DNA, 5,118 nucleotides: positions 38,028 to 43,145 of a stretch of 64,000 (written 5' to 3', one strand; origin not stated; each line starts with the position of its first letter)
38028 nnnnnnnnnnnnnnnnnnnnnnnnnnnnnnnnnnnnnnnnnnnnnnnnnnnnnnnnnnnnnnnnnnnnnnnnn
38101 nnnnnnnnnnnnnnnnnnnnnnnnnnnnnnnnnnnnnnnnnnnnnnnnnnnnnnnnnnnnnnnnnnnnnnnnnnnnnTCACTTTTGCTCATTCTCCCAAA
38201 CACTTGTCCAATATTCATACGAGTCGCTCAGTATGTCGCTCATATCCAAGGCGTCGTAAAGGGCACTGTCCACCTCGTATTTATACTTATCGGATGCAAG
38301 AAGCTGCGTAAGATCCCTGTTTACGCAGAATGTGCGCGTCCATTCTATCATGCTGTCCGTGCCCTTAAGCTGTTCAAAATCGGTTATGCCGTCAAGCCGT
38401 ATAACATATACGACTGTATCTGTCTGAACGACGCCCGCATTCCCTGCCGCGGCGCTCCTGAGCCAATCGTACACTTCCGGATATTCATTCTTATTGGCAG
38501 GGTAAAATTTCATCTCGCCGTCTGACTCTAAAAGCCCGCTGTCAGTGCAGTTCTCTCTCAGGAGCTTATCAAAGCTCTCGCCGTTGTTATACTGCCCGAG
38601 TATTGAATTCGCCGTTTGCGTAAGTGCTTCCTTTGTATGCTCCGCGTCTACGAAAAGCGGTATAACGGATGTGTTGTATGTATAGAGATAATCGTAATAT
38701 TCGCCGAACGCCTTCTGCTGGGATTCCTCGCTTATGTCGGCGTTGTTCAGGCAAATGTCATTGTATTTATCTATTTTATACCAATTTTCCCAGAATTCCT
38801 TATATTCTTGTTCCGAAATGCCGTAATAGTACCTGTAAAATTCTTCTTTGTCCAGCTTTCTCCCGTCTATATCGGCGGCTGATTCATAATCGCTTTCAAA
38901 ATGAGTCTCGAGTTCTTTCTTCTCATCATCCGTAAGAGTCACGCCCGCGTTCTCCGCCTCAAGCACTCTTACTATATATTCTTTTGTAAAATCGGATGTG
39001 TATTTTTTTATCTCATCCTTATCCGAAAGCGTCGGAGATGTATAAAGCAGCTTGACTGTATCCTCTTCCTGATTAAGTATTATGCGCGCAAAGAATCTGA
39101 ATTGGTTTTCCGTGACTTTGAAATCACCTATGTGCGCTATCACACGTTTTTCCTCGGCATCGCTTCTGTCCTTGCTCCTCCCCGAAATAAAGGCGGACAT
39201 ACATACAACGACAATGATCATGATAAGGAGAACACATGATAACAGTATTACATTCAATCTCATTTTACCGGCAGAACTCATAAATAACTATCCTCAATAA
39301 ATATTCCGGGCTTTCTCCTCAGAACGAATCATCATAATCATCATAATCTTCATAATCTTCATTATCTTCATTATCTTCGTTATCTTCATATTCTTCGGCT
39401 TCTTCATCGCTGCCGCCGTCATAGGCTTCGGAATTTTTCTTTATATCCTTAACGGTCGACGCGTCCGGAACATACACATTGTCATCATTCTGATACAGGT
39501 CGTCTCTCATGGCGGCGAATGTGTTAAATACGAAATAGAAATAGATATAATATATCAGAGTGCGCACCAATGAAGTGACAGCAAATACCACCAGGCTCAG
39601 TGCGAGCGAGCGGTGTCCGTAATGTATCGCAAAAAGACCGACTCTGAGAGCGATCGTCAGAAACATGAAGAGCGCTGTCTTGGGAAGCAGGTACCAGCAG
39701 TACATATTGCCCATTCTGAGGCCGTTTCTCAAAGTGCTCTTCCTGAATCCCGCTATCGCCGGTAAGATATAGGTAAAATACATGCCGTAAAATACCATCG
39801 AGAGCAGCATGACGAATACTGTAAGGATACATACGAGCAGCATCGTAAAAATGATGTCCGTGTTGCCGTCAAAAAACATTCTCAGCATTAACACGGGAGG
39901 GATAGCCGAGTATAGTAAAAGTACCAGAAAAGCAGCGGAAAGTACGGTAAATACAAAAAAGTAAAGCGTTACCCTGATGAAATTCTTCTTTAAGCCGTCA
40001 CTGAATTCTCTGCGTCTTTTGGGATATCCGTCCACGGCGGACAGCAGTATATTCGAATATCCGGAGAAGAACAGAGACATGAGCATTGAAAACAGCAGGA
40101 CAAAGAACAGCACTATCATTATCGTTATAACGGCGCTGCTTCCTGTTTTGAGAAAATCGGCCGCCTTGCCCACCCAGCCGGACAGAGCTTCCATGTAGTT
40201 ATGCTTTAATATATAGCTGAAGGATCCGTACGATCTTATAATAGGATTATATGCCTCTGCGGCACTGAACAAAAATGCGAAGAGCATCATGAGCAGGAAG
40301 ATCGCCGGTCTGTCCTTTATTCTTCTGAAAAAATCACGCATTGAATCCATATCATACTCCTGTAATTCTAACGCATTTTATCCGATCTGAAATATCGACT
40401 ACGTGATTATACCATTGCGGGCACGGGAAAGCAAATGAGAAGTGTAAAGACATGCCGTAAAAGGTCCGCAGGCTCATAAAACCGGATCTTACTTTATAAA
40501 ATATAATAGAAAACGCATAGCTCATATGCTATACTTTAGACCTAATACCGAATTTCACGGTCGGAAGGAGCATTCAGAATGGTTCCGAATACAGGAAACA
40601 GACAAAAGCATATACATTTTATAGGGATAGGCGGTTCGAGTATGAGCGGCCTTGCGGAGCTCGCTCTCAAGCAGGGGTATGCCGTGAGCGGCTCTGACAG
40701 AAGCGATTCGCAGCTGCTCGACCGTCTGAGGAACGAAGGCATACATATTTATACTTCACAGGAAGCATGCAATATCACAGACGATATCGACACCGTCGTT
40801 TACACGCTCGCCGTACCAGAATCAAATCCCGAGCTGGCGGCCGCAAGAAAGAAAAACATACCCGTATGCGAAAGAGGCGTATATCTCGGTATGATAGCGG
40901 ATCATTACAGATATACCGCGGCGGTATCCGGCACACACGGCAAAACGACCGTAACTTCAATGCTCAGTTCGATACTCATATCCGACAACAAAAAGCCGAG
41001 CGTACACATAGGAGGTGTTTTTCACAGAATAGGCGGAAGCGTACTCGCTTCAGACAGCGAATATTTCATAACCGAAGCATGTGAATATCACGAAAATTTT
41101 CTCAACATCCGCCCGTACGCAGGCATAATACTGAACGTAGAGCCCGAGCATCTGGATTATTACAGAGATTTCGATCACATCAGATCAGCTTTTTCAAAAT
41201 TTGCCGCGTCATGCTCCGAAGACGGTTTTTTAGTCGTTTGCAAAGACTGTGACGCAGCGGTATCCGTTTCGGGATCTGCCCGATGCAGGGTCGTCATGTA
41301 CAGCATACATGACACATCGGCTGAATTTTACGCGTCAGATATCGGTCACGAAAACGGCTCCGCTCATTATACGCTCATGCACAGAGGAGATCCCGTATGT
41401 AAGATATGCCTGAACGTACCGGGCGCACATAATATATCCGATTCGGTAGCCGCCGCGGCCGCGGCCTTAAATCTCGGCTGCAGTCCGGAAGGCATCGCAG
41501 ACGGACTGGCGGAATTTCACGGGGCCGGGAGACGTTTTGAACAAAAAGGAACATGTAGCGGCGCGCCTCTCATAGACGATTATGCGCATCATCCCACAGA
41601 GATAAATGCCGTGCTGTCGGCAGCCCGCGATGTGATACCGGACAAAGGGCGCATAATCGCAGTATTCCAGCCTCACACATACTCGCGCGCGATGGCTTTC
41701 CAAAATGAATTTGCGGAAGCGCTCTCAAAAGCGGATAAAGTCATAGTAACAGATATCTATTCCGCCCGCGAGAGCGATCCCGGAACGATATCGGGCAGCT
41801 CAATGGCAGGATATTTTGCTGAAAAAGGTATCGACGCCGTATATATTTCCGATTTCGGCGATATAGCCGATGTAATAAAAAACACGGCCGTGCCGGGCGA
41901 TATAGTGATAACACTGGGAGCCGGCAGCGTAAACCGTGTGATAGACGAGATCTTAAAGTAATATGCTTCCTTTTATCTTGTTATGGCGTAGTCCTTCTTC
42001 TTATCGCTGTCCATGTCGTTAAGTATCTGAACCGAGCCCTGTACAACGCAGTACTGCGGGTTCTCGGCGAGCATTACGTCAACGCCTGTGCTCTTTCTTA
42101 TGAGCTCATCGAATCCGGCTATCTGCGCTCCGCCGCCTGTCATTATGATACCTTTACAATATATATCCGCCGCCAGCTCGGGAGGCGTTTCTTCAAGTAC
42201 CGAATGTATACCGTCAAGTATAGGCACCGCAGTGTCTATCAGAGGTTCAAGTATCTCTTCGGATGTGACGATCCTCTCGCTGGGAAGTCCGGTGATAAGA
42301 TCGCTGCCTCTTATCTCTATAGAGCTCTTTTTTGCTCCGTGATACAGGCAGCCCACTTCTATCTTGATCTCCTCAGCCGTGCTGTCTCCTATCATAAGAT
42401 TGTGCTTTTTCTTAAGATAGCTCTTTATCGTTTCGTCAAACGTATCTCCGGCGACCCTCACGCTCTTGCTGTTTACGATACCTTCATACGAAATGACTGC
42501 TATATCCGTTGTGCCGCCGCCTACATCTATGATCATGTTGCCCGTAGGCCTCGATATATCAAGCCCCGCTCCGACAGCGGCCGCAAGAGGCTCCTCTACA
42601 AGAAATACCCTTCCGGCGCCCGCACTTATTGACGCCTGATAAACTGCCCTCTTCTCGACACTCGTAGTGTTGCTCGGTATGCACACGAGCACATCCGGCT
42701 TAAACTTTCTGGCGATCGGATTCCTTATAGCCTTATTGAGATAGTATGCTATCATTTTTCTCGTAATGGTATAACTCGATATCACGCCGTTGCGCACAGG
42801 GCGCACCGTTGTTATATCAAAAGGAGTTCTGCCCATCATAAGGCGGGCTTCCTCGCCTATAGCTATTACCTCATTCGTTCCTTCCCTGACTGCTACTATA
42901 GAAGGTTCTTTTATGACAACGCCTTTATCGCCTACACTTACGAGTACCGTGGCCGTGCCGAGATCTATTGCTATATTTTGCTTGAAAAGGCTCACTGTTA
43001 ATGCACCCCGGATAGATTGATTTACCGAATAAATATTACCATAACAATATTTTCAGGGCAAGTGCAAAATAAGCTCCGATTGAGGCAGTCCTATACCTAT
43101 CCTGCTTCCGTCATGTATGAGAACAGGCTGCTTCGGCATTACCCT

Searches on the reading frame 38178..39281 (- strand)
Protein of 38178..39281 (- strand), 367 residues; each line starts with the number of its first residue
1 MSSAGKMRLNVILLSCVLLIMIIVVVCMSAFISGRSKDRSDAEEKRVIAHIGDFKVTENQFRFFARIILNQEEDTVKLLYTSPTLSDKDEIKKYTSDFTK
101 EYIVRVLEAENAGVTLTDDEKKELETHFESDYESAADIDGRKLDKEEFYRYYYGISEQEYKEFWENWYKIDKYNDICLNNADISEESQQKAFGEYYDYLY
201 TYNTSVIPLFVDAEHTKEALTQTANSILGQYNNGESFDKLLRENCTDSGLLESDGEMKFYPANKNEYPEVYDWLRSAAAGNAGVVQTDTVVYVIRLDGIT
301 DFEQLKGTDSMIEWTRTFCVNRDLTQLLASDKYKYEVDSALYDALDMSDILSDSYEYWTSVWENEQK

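Call 73: search_protein_families(library=pfam, proteins=[window:38178-39281:-], max_evalue=0.001)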
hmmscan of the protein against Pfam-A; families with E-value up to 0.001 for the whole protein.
window:38178-39281:- (367 aa): 2 families
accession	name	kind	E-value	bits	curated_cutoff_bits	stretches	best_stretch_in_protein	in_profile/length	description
PF13616.12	Rotamase_3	-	1.6e-07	32.3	22.5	1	212-296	28-112/116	PPIC-type PPIASE domain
PF13624.11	SurA_N_3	-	0.00062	20.1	27.2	0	19-120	13-112/162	SurA-like N-terminal domain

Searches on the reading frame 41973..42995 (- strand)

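Call 86: search_protein_families(library=pfam, proteins=[window:41973-42995:-], max_evalue=0.0001)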
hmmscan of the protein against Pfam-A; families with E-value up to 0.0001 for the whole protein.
window:41973-42995:- (340 aa): 4 families
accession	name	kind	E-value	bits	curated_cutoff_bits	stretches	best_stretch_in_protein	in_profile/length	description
PF06723.19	MreB_Mbl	-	2.3e-125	418.2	27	1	6-331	2-325/327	MreB/Mbl protein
PF14450.12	FtsA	-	1.8e-12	48.2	31.8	1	155-320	2-127/127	Cell division protein FtsA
PF00012.26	HSP70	-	2.5e-08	33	20.6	1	101-199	135-239/599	Hsp70 protein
PF00022.25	Actin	-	3.1e-07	29.8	27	1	22-197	22-190/410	Actin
